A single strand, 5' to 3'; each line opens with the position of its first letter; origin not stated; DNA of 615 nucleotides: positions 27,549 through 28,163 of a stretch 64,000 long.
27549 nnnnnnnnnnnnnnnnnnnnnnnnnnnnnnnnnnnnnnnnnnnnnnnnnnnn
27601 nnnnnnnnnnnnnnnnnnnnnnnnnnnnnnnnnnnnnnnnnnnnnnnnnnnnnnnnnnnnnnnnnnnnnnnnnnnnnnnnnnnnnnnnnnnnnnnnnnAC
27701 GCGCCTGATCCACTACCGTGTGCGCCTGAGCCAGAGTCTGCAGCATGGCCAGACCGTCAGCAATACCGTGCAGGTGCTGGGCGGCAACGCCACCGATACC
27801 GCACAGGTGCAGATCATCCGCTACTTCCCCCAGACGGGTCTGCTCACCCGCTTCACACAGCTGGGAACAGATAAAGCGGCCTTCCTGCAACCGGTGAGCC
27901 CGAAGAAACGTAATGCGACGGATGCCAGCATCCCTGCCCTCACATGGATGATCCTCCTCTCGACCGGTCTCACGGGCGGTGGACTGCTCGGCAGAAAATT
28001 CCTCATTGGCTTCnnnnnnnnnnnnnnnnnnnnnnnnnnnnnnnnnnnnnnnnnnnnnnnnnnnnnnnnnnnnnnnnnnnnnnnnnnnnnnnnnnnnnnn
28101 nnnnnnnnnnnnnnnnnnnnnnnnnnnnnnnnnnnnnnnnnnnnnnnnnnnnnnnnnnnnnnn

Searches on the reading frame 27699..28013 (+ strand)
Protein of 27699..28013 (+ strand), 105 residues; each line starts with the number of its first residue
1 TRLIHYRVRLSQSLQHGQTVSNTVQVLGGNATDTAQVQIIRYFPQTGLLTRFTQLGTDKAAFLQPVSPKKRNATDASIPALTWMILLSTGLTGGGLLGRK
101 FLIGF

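Call 55: search_protein_families(library=ncbifam, proteins=[window:27699-28013:+], max_evalue=1)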
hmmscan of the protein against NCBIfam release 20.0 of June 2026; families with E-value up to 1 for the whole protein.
window:27699-28013:+ (105 aa): 1 family
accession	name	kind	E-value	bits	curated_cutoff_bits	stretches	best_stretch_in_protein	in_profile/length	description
NF009361.0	PRK12717.1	equivalog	0.03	12.8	407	1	21-78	318-372/524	flagellar hook-associated protein 3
